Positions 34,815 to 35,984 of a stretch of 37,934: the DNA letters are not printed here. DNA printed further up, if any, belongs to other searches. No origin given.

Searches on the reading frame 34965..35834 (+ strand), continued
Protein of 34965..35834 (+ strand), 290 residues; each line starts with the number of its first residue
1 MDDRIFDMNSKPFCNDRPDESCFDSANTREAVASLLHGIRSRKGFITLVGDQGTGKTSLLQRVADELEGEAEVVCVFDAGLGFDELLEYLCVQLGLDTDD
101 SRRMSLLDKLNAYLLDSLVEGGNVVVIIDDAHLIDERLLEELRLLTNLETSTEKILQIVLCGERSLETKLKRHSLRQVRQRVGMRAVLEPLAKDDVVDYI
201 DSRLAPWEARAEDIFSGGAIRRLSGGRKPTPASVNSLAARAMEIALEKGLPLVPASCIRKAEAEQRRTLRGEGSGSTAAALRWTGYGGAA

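Call 66: search_protein_families(library=pfam, proteins=[L121:1987-3891:+, L122:1785-2942:+, L120:3001-4407:+, L123:4001-5446:+, L123:5846-6346:+, L123:6537-7898:+], max_evalue=0.01)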
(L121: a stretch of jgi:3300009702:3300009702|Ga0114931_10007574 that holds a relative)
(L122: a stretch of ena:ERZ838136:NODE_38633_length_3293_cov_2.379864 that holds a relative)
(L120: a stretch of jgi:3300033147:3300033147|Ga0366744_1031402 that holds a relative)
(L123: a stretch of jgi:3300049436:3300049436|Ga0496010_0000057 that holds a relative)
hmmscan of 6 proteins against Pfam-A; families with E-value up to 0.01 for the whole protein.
L121:1987-3891:+ (634 aa): 0 families

L122:1785-2942:+ (385 aa): 19 families
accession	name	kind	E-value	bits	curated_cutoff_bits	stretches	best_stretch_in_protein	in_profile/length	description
PF13401.12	AAA_22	-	6.6e-27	94.8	27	1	41-170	3-130/130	AAA domain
PF13191.12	AAA_16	-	2.4e-10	41.6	32.6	1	27-152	7-162/167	AAA ATPase domain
PF13604.12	AAA_30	-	1.6e-07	31.7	27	1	33-156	8-120/191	AAA domain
PF25199.1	nSTAND_NTPase5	-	2.9e-06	27.6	34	1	39-163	37-133/145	Novel STAND NTPase 5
PF01637.24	ATPase_2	-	0.00023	21.5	33.2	1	43-233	20-221/225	ATPase domain predominantly from Archaea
PF07728.20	AAA_5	-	0.00026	21.4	22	1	48-147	4-92/139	AAA domain (dynein-related subfamily)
PF05729.18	NACHT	-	0.00032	21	26.7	1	46-115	3-77/167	NACHT domain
PF00004.35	AAA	-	0.00068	20.5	21.2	1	47-172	2-120/131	ATPase family associated with various cellular activities (AAA)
PF00931.28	NB-ARC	-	0.00079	19.2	23.5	1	32-129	8-107/248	NB-ARC domain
PF05970.20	PIF1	-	0.001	19.1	25.9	1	25-78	3-58/223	PIF1-like helicase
PF00437.27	T2SSE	-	0.0015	17.7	24.9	1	28-71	127-170/370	Type II/IV secretion system protein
PF25201.1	nSTAND6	-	0.0018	18.7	27.7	1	42-136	17-115/148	Novel STAND NTPase 6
PF13245.12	AAA_19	-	0.0021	18.7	25.1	0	41-155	9-120/134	AAA domain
PF02367.23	TsaE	-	0.0034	17.8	26.6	1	28-70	6-48/128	Threonylcarbamoyl adenosine biosynthesis protein TsaE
PF24883.2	NPHP3_N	-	0.0035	18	24.8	0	41-77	20-56/164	Nephrocystin 3, N-terminal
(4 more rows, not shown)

L120:3001-4407:+ (468 aa): 20 families
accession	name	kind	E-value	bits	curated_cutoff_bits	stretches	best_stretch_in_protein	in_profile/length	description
PF13401.12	AAA_22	-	5.3e-28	98.4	27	1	41-170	3-130/130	AAA domain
PF13191.12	AAA_16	-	7.9e-10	39.9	32.6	1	27-155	7-164/167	AAA ATPase domain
PF25199.1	nSTAND_NTPase5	-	2.7e-07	31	34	1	40-163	38-133/145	Novel STAND NTPase 5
PF13604.12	AAA_30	-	9.4e-07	29.2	27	1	37-154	12-118/191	AAA domain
PF01637.24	ATPase_2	-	7.8e-06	26.3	33.2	1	34-234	10-222/225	ATPase domain predominantly from Archaea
PF00931.28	NB-ARC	-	4.5e-05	23.3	23.5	1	31-131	7-109/248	NB-ARC domain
PF13245.12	AAA_19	-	5e-05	23.9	25.1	1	42-156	10-121/134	AAA domain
PF00004.35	AAA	-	0.00013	22.9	21.2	1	47-164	2-111/131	ATPase family associated with various cellular activities (AAA)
PF05729.18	NACHT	-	0.00021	21.6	26.7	1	46-201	3-161/167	NACHT domain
PF20703.3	nSTAND1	-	0.00026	21.2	27.1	1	31-213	22-209/379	Novel STAND NTPase 1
PF05970.20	PIF1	-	0.00046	20.3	25.9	1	24-84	2-64/223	PIF1-like helicase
PF24883.2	NPHP3_N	-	0.00066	20.3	24.8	0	41-77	20-56/164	Nephrocystin 3, N-terminal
PF07728.20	AAA_5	-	0.001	19.5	22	1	48-149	4-94/139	AAA domain (dynein-related subfamily)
PF13173.12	AAA_14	-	0.0011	19.4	27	1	45-163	4-98/129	AAA domain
PF09848.15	SLFN-g3_helicase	-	0.003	17.3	24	1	48-141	6-94/354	Schlafen group 3, DNA/RNA helicase domain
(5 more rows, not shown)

L123:4001-5446:+ (481 aa): 13 families
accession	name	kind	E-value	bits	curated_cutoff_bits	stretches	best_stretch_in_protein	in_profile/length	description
PF13401.12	AAA_22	-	3.6e-27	95.7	27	1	42-171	4-130/130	AAA domain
PF13191.12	AAA_16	-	2.1e-10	41.8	32.6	1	30-153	10-162/167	AAA ATPase domain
PF25199.1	nSTAND_NTPase5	-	6.6e-07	29.7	34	1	40-163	38-132/145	Novel STAND NTPase 5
PF01476.26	LysM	-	2.7e-06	27.7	20.9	1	417-465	2-43/43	LysM domain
PF05489.18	Phage_tail_X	-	7.8e-06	25.9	22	1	415-465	2-52/60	Phage Tail Protein X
PF13245.12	AAA_19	-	0.00033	21.3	25.1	1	44-156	12-120/134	AAA domain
PF13604.12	AAA_30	-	0.00035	20.8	27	1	37-155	12-118/191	AAA domain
PF20720.3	nSTAND3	-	0.0022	18.1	27.2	1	39-78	13-52/155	Novel STAND NTPase 3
PF05729.18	NACHT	-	0.0025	18.1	26.7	1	46-69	3-26/167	NACHT domain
PF00931.28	NB-ARC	-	0.0041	16.8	23.5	1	43-131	18-108/248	NB-ARC domain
PF12775.13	AAA_7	-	0.0045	17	25.8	1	41-78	31-68/181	P-loop containing dynein motor region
PF05970.20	PIF1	-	0.0068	16.5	25.9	0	25-77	3-56/223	PIF1-like helicase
PF13481.12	AAA_25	-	0.0075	16.3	27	0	30-63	20-53/195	AAA domain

L123:5846-6346:+ (166 aa): 2 families
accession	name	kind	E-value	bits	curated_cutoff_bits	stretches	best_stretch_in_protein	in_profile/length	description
PF02357.24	NusG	-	4.1e-15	56.5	22.2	1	7-95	2-90/93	Transcription termination factor nusG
PF00467.35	KOW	-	0.00016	21.8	22.3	1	116-134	2-20/32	KOW motif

L123:6537-7898:+ (453 aa): 1 family
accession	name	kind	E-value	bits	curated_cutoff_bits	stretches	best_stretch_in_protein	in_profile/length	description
PF13807.11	GNVR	-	5.8e-05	23.4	27.7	1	341-413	8-77/82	G-rich domain on putative tyrosine kinase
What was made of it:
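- Closest known: ExeA/GspA-type secretion-associated ATPases. Same: The Binatia orthologue in L123 carries a LysM peptidoglycan-binding domain (call 66).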
